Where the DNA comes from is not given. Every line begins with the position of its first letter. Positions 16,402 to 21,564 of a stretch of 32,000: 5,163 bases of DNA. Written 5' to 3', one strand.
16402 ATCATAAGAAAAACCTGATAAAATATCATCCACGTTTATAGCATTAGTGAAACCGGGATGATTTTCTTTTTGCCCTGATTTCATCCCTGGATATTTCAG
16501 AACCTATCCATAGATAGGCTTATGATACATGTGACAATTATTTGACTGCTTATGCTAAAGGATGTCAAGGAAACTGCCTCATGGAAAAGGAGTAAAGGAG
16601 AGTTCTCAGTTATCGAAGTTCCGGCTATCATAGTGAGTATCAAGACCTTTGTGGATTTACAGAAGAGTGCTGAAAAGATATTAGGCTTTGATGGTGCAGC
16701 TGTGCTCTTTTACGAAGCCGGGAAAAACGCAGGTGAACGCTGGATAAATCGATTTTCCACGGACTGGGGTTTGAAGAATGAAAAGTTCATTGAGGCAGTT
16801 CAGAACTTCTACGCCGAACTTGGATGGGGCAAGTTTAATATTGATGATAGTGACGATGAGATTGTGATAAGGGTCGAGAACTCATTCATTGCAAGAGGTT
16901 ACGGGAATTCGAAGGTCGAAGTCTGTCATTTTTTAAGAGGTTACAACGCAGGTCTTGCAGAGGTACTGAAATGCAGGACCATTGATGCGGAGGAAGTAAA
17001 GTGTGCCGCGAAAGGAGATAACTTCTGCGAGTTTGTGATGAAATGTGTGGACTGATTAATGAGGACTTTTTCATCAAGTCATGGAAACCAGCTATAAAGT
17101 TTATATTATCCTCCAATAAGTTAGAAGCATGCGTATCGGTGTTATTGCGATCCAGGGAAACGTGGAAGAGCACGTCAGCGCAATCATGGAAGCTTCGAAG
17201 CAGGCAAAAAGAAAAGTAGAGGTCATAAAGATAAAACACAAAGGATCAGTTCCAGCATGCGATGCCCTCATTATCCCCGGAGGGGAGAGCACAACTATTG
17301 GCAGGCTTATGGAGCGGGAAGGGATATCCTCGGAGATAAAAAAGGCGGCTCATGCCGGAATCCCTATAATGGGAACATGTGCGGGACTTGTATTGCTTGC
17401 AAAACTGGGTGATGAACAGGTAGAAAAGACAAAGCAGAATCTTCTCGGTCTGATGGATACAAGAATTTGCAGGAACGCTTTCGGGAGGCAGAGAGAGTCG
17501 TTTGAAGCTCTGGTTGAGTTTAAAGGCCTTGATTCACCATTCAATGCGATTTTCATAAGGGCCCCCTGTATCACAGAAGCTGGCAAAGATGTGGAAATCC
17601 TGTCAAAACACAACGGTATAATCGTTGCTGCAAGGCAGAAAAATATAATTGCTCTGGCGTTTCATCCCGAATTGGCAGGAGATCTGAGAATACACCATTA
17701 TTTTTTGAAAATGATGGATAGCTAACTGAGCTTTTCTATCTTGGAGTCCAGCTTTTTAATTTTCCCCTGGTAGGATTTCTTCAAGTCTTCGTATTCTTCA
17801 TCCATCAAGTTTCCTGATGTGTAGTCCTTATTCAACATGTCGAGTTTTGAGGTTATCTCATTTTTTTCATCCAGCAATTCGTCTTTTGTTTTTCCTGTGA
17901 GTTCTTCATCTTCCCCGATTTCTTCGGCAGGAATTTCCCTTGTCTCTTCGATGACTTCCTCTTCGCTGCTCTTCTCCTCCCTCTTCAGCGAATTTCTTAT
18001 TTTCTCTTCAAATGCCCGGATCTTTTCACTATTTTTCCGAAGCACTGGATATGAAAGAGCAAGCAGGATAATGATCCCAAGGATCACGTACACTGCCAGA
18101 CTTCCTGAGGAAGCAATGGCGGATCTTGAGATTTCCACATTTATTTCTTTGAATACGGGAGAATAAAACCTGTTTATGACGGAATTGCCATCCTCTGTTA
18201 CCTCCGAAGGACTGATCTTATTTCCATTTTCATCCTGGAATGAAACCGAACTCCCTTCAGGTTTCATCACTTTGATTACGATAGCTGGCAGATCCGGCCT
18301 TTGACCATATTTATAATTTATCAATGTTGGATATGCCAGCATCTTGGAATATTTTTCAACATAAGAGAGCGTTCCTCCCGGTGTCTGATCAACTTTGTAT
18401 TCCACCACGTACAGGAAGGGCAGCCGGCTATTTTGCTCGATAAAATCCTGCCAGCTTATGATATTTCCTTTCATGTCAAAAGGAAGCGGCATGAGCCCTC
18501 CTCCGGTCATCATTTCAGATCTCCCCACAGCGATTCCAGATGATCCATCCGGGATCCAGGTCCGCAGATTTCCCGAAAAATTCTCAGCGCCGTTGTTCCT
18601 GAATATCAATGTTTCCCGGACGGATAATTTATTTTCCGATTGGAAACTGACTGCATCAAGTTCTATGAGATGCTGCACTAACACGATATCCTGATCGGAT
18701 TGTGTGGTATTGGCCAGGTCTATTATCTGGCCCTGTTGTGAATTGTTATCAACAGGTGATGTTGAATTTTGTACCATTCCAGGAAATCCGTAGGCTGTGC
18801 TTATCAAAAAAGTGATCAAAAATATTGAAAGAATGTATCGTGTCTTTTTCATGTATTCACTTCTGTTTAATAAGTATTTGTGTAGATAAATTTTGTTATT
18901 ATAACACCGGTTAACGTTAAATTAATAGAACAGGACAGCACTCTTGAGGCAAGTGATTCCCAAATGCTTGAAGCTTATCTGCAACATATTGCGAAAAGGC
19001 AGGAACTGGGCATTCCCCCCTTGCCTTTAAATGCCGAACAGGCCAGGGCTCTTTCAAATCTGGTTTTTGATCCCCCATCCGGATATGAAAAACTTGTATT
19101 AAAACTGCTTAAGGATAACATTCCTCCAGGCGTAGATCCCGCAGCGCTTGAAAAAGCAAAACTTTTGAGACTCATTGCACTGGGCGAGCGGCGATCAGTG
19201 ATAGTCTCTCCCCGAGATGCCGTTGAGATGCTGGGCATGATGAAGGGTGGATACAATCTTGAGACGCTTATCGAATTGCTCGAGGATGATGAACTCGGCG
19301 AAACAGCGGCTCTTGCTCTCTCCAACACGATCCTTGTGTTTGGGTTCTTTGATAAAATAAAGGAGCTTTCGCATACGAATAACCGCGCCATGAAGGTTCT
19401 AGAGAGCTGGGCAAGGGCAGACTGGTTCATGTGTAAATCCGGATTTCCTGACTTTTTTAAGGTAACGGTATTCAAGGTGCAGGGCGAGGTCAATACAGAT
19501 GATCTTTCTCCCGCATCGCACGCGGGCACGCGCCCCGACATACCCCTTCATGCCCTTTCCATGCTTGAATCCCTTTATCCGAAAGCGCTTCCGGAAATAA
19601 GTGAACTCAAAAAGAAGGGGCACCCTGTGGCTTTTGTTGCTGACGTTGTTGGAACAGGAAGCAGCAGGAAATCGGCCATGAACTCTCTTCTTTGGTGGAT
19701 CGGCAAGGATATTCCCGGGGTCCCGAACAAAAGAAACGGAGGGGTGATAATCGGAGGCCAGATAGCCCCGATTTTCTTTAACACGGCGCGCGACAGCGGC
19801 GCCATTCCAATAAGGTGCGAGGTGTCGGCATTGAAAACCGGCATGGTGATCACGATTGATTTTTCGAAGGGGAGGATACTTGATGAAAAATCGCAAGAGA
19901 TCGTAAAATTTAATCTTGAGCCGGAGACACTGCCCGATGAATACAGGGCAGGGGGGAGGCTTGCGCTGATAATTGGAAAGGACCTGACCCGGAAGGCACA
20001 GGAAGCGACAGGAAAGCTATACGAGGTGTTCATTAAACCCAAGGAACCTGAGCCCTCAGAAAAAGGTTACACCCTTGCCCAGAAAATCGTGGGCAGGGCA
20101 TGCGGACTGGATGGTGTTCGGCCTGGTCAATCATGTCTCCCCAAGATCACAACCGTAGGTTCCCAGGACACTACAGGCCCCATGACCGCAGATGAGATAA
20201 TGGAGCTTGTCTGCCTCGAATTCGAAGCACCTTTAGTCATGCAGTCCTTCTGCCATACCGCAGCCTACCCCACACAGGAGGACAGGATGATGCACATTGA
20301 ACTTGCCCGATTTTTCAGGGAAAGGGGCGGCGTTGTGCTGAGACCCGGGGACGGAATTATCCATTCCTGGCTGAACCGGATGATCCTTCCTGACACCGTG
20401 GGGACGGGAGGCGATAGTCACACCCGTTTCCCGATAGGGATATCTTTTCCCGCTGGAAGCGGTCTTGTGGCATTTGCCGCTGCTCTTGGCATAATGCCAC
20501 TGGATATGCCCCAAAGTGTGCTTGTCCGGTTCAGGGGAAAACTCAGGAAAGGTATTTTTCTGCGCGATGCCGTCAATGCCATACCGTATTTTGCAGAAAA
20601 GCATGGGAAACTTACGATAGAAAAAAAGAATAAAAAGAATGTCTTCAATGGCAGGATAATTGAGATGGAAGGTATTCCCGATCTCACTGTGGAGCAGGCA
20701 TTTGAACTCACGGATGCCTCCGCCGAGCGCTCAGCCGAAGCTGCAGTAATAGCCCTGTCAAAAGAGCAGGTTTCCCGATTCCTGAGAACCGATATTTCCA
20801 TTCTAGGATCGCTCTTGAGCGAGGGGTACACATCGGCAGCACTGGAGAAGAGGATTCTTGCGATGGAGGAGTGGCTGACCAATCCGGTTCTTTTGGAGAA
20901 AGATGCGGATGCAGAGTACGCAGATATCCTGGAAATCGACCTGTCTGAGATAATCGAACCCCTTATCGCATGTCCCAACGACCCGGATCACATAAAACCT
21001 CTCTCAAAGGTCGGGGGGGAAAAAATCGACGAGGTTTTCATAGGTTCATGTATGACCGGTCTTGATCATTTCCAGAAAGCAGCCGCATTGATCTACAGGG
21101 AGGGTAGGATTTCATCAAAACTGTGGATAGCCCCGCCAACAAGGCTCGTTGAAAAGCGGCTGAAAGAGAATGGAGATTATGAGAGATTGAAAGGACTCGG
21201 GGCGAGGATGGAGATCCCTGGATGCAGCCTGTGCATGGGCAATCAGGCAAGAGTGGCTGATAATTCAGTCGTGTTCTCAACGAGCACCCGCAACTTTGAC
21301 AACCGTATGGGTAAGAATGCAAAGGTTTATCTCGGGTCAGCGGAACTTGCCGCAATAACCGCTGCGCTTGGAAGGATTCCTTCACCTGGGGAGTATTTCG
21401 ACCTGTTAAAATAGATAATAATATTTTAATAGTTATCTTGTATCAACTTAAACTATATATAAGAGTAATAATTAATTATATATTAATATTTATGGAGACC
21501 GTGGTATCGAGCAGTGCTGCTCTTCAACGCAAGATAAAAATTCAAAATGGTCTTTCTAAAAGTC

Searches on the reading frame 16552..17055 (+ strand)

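Call 17: search_protein_families(library=pfam, proteins=[window:16552-17055:+], max_evalue=0.001)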
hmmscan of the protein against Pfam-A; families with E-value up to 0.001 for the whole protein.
window:16552-17055:+ (167 aa): 2 families
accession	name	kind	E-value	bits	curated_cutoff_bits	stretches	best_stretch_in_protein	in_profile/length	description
PF02830.23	V4R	-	1.5e-14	54.2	31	1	104-164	1-61/62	V4R domain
PF19367.4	DUF5943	-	2.6e-05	25.1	27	1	14-97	12-95/96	Domain of unknown function (DUF5943)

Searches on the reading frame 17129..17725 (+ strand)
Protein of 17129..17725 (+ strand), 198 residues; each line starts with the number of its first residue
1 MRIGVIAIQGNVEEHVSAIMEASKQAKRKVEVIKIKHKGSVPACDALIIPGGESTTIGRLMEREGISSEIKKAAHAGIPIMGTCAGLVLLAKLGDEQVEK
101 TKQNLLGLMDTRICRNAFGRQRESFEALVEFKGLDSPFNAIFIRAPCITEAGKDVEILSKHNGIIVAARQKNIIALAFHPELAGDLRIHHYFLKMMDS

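Call 17: search_protein_families(library=pfam, proteins=[window:17129-17725:+], max_evalue=0.001)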
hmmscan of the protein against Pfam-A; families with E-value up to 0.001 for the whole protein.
window:17129-17725:+ (198 aa): 5 families
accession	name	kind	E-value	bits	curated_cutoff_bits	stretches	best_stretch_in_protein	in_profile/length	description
PF01174.25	SNO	-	1.3e-57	195.1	27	1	5-196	1-186/188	SNO glutamine amidotransferase family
PF07685.20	GATase_3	-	2.1e-11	44.2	27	1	28-113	23-115/196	CobB/CobQ-like glutamine amidotransferase domain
PF00117.34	GATase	-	5.7e-10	39.6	22.8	1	17-186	11-177/190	Glutamine amidotransferase class-I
PF03575.23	Peptidase_S51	-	2.8e-05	24.3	23.9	1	41-125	80-171/206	Peptidase family S51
PF01965.30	DJ-1_PfpI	-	0.00084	19.6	26.6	0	43-94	61-111/165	DJ-1/PfpI family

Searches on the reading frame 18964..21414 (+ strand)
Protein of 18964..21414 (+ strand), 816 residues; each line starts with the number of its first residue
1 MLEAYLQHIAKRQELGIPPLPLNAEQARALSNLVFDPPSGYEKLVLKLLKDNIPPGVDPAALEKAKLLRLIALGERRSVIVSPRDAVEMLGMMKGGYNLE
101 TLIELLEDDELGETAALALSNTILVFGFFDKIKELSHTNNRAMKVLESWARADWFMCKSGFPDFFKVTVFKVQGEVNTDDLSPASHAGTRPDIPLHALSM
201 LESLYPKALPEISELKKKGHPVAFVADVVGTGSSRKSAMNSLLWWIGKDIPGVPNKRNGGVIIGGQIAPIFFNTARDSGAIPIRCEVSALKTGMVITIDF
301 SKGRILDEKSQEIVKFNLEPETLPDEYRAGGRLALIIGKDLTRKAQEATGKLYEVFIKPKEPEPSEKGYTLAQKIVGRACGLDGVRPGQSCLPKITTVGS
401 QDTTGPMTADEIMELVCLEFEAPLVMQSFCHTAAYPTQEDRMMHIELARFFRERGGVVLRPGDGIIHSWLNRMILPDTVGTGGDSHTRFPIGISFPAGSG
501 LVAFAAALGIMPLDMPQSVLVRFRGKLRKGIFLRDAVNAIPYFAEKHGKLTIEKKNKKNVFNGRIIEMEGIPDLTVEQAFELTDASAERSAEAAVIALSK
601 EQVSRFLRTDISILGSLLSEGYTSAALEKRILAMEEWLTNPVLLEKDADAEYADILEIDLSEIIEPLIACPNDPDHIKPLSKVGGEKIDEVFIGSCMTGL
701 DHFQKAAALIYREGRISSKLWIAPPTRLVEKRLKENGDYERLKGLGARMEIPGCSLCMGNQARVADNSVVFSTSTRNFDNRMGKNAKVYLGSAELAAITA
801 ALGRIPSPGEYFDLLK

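Call 17: search_protein_families(library=pfam, proteins=[window:18964-21414:+], max_evalue=0.001)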
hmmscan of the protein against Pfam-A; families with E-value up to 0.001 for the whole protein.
window:18964-21414:+ (816 aa): 3 families
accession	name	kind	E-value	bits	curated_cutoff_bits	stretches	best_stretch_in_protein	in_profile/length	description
PF06434.19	Aconitase_2_N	-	2.3e-86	289.1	27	1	167-369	1-204/204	Aconitate hydratase 2 N-terminus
PF11791.14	Aconitase_B_N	-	3.1e-50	170.6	25.8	1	4-155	1-153/153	Aconitate B N-terminal domain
PF00330.25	Aconitase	-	2.3e-41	142.7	28.7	2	682-802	335-462/463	Aconitase family (aconitate hydratase)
